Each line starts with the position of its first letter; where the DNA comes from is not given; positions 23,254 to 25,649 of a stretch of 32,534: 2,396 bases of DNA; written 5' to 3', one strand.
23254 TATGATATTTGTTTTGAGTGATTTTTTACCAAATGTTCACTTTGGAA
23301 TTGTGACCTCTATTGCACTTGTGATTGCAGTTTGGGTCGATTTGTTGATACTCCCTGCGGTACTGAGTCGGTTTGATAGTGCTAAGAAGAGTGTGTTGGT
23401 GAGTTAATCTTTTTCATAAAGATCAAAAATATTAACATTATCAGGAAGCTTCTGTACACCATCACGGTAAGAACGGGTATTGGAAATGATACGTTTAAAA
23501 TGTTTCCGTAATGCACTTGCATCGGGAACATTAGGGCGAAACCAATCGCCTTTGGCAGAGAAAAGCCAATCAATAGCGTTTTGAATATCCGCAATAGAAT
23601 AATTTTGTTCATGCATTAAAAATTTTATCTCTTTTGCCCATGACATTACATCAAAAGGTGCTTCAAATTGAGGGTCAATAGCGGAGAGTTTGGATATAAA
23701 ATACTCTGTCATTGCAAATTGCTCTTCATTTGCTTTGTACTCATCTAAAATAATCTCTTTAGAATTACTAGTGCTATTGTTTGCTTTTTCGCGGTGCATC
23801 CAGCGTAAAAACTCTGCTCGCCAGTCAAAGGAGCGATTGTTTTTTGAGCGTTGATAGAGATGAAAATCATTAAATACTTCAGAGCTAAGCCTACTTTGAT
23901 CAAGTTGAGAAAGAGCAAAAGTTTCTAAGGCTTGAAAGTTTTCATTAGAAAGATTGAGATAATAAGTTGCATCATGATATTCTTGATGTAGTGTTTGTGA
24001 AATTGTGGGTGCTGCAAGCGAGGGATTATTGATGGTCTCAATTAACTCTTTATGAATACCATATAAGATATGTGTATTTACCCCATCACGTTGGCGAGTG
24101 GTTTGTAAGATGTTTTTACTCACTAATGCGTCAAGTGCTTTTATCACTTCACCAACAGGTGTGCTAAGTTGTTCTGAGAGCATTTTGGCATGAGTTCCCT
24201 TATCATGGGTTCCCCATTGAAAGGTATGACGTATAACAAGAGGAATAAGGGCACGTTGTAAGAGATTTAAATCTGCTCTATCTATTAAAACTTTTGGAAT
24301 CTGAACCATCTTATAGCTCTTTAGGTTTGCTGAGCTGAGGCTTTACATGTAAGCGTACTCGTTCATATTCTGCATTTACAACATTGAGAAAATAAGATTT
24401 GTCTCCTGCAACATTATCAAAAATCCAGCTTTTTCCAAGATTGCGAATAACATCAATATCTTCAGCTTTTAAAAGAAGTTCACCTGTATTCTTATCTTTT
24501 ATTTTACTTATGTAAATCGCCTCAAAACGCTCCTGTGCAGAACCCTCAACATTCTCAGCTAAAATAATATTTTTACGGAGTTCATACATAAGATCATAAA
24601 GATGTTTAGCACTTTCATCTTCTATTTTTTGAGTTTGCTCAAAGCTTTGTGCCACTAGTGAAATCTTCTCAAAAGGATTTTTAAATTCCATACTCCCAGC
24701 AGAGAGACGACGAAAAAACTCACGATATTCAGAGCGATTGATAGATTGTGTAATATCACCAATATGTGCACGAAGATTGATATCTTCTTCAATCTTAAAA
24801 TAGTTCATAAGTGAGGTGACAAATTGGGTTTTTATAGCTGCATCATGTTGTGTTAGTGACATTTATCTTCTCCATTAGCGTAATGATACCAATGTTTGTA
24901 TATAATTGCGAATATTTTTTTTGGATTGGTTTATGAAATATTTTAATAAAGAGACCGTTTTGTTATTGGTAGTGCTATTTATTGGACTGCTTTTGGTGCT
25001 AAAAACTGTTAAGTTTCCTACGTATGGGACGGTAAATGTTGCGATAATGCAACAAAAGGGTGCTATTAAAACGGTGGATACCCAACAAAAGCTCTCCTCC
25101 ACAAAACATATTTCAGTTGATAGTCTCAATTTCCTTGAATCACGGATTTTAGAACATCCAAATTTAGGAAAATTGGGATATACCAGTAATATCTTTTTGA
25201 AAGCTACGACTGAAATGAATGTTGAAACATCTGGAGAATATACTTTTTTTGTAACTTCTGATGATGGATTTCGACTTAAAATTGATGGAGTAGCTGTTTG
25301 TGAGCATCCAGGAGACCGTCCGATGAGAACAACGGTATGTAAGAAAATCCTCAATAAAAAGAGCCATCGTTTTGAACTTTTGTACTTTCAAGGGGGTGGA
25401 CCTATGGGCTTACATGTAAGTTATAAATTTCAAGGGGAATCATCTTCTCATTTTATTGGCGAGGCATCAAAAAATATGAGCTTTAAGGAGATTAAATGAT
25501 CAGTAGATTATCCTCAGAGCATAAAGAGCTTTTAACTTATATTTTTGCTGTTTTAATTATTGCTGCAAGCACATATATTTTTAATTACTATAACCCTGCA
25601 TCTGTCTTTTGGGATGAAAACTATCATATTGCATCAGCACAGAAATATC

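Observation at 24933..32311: Candidate periplasmic glycosylation system (PA14 protein, PMT/GT39-like GT-C, GtrA, second GT-C, GtrB) wired into a pseudopilin/GspF operon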

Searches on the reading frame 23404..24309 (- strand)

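Call 3: search_protein_families(library=pfam, proteins=[window:23404-24309:-], max_evalue=0.01)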
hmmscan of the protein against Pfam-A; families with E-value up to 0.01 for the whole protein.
window:23404-24309:- (301 aa): 1 family
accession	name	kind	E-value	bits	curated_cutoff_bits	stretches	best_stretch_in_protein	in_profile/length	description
PF04492.19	Phage_rep_O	-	4.1e-06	27.7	28.7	1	8-81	20-92/95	Bacteriophage replication protein O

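Call 4: search_protein_families(library=ncbifam, proteins=[window:23404-24309:-], max_evalue=0.01)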
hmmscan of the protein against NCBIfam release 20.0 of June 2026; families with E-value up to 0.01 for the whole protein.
window:23404-24309:- (301 aa): 1 family
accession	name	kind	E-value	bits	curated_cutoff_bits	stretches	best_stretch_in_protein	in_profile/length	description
NF011099.0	PRK14526.1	equivalog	0.0078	15.9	223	0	242-282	20-60/211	adenylate kinase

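Call 73: search_protein_families(library=phrogs, proteins=[window:23404-24309:-], max_evalue=0.001)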
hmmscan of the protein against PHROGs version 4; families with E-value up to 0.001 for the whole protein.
window:23404-24309:- (301 aa): 3 families
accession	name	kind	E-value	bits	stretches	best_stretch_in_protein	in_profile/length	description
phrog_2514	-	DNA, RNA and nucleotide metabolism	8e-08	32.9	1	160-275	137-239/270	DnaD-like helicase loader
phrog_277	-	DNA, RNA and nucleotide metabolism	1.4e-06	28.8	1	18-280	49-290/318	replication initiation O-like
phrog_4880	-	DNA, RNA and nucleotide metabolism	3.3e-06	27.7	1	173-284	160-266/304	replisome organizer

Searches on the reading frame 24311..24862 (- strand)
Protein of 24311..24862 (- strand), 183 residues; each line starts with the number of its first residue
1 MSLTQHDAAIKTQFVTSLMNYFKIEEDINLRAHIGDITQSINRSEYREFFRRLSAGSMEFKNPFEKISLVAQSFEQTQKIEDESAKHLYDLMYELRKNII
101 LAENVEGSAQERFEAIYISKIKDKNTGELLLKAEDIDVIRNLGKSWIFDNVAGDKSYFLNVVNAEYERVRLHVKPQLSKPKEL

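Call 3: search_protein_families(library=pfam, proteins=[window:24311-24862:-], max_evalue=0.01)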
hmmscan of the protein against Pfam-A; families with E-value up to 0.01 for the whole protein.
window:24311-24862:- (183 aa): 1 family
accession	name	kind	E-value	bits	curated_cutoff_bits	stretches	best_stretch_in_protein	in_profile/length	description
PF21277.2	T6SS_VgrG3-like_C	-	0.0037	17.7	27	1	30-90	35-94/183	Type VI secretion system spike protein VgrG3-like, C-terminal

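Call 4: search_protein_families(library=ncbifam, proteins=[window:24311-24862:-], max_evalue=0.01)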
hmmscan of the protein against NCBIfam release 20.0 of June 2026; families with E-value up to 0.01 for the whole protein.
window:24311-24862:- (183 aa): 0 families

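Call 73: search_protein_families(library=phrogs, proteins=[window:24311-24862:-], max_evalue=0.001)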
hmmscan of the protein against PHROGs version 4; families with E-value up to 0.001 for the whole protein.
window:24311-24862:- (183 aa): 0 families

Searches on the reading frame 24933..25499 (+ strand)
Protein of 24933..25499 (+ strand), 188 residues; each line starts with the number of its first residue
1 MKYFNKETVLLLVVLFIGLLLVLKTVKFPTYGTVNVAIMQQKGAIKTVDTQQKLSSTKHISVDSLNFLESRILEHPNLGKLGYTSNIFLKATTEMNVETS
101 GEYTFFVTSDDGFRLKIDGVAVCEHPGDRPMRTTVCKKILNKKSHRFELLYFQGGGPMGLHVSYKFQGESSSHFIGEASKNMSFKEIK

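Call 3: search_protein_families(library=pfam, proteins=[window:24933-25499:+], max_evalue=0.01)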
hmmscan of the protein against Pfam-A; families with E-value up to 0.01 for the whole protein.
window:24933-25499:+ (188 aa): 1 family
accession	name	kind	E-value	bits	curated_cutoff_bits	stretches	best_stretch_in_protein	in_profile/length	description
PF07691.17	PA14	-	1.1e-07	32.2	24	1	88-160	47-127/147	PA14 domain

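Call 4: search_protein_families(library=ncbifam, proteins=[window:24933-25499:+], max_evalue=0.01)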
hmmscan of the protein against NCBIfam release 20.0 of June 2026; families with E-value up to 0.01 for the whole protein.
window:24933-25499:+ (188 aa): 0 families

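Call 30: search_solved_structures(query=window:24933-25499:+, max_evalue=1, show_alignments=2)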
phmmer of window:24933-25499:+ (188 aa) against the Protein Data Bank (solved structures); distinct sequences matched with E-value up to 1: 16.
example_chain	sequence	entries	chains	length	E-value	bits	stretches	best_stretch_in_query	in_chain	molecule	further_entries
6m8m_A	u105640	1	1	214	5.9e-07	32.5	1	85-174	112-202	Putative large adhesion protein (Lap) involved in biofilm formation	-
36gk_A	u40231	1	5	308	4.7e-05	26.3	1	90-163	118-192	RTX protein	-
6qdi_A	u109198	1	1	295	0.00033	23.6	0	92-156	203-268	PA14 domain-containing protein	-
6qe7_A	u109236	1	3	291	0.0046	19.9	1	93-124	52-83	Anti-sigma-I factor RsgI3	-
6x7j_A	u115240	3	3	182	0.18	14.7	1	100-170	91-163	Antifreeze protein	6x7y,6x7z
6x8y_A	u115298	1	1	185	0.18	14.6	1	100-170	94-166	Antifreeze protein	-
6x9m_A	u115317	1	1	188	0.19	14.6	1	100-170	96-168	Antifreeze protein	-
6x8d_A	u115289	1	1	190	0.19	14.6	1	100-170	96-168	Antifreeze protein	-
5j6y_A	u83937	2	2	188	0.19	14.6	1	100-170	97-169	Antifreeze protein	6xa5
6x8a_A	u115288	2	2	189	0.19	14.6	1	100-170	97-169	Antifreeze protein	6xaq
6x7x_A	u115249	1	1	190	0.19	14.6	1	100-170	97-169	Antifreeze protein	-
6xac_A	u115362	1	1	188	0.19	14.6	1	100-170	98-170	Antifreeze protein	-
6x95_A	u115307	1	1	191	0.19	14.6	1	100-170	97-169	Antifreeze protein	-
6x9p_A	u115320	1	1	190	0.19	14.6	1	100-170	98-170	Antifreeze protein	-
6x7t_A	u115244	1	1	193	0.2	14.5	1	100-170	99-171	Antifreeze protein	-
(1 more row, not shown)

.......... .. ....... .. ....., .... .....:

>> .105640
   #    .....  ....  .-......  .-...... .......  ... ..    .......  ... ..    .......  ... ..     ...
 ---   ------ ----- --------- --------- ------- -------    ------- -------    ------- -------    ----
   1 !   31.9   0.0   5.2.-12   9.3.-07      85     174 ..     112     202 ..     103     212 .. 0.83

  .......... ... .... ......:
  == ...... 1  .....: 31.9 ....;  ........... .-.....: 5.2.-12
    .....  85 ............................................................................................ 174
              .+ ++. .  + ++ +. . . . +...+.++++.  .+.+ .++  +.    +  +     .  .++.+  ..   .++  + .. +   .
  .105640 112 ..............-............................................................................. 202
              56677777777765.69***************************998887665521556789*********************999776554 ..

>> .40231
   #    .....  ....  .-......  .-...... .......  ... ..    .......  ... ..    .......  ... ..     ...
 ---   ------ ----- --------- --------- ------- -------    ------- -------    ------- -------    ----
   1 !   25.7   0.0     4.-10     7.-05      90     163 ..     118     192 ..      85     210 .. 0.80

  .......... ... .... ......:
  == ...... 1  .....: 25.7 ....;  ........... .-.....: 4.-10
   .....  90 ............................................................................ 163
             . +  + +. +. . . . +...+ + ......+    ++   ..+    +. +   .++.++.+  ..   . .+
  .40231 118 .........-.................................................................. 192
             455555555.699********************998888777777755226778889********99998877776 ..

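Call 65: search_solved_structures(query=A3, max_evalue=0.1, show_alignments=5)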
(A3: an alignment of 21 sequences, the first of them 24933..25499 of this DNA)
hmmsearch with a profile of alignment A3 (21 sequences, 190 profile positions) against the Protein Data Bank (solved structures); distinct sequences matched with E-value up to 0.1: 15.
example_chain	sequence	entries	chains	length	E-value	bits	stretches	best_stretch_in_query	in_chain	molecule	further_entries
6qdi_A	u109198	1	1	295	4.8e-12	49.1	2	88-168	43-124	PA14 domain-containing protein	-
6qe7_A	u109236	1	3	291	3.1e-11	46.5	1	92-174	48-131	Anti-sigma-I factor RsgI3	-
6m8m_A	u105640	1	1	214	2.9e-10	43.4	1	91-174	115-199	Putative large adhesion protein (Lap) involved in biofilm formation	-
36gk_A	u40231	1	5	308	7.4e-08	35.5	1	84-179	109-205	RTX protein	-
6x7j_A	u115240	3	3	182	0.00047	23.1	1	102-169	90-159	Antifreeze protein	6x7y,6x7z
6x8y_A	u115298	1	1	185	0.00049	23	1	102-169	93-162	Antifreeze protein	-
6x9m_A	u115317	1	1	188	0.00051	23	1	102-169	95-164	Antifreeze protein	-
5j6y_A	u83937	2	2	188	0.00051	23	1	102-169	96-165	Antifreeze protein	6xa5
6xac_A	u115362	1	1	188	0.00051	23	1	102-169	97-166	Antifreeze protein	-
6x8a_A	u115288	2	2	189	0.00051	23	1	102-169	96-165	Antifreeze protein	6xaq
6x8d_A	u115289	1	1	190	0.00052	23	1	102-169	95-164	Antifreeze protein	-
6x7x_A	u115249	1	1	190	0.00052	23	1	102-169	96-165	Antifreeze protein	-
6x9p_A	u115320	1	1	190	0.00052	23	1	102-169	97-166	Antifreeze protein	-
6x95_A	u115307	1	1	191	0.00052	22.9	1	102-169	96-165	Antifreeze protein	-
6x7t_A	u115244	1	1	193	0.00054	22.9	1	102-169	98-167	Antifreeze protein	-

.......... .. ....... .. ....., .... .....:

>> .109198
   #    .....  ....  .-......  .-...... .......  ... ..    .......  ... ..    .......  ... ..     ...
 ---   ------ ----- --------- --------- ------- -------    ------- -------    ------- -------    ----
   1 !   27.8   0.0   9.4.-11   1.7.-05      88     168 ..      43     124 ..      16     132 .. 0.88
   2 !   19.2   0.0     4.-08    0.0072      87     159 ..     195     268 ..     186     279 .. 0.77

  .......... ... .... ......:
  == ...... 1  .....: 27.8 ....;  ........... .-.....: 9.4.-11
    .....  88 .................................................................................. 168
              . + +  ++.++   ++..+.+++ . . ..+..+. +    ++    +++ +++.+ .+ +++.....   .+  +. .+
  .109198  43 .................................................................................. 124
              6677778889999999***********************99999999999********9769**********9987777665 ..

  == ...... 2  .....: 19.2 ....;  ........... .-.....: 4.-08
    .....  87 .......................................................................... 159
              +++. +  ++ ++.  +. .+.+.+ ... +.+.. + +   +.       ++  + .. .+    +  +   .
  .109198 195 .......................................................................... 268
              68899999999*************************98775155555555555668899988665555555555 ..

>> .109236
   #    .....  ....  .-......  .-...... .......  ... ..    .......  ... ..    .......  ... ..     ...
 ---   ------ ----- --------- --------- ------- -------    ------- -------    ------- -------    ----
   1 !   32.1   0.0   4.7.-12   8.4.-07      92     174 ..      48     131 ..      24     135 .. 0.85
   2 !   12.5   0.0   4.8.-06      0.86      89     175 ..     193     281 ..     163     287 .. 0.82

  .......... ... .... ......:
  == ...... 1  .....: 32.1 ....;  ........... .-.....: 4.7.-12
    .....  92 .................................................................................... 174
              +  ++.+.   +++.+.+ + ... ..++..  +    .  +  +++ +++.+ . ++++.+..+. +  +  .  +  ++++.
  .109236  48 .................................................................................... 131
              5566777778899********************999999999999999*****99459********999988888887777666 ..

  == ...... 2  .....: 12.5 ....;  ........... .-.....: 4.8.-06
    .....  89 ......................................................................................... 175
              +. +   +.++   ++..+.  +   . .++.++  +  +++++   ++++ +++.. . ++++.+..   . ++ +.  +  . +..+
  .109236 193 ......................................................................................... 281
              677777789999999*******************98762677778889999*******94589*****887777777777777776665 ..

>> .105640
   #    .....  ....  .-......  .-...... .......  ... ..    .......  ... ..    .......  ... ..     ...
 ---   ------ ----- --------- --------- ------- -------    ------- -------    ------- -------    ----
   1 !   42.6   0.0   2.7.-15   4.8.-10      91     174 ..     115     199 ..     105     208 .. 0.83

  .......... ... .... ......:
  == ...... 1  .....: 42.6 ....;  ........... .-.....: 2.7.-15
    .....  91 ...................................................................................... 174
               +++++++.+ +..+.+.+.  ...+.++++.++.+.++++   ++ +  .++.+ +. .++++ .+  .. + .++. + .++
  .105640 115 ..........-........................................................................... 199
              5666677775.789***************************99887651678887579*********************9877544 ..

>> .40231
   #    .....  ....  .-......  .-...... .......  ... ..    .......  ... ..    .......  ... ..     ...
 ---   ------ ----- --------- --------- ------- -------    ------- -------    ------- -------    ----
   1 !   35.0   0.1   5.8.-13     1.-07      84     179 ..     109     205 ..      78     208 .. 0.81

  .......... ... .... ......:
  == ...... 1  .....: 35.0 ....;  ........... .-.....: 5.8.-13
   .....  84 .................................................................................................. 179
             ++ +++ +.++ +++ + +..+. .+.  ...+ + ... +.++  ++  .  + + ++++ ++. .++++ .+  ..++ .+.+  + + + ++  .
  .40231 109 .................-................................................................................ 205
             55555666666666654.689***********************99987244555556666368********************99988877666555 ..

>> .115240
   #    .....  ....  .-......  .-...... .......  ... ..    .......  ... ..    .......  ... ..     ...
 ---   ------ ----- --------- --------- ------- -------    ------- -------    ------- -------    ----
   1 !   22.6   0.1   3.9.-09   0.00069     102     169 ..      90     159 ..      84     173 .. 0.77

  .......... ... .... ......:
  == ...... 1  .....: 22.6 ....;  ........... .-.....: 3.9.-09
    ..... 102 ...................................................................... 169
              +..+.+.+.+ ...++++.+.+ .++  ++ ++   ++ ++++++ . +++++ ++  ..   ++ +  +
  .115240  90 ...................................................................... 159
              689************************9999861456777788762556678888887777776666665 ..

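Call 70: find_homologous_proteins(query=A3, max_evalue=0.00001)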
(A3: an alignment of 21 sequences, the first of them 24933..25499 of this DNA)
Query A3 (21 sequences) (188 aa, profile of the alignment): 224 proteins with E <= 0.00001 among 2893 candidates; the best 120 are listed.
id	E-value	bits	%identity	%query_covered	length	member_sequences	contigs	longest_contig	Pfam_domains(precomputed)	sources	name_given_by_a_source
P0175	4.5e-66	240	34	79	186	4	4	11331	PF07691.18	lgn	-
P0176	8.7e-66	239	33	98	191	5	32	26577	-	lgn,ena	-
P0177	3.2e-65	237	31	96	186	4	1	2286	PF07691.18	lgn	-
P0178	4.7e-65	237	48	97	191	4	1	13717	PF07691.18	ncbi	-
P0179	5.2e-65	237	35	79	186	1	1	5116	PF07691.18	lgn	-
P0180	7.9e-65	236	38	83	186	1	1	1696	PF07691.18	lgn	-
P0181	1.1e-64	236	33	96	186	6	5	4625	PF07691.18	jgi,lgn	jgi:hypothetical protein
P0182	1.1e-64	236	34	80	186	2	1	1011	PF07691.18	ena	-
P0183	1.5e-64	235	99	100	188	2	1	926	PF07691.18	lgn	-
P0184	1.7e-64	235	46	96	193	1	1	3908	PF07691.18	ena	-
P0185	2.0e-64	235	34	96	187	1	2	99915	PF07691.18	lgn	-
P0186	3.3e-64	234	38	80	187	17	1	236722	-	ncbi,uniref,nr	ncbi:PA14 domain-containing protein [Marinimicrobium sp. LS-A18]|uniref:PA14 domain-containing prote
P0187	3.4e-64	234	31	97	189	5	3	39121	PF07691.18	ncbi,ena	-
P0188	4.5e-64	234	34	97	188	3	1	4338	PF07691.18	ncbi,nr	ncbi:MAG: serine protease [Moraxellaceae bacterium]|nr:MAG: serine protease [Moraxellaceae bacterium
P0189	6.1e-64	233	31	96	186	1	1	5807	PF07691.18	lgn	-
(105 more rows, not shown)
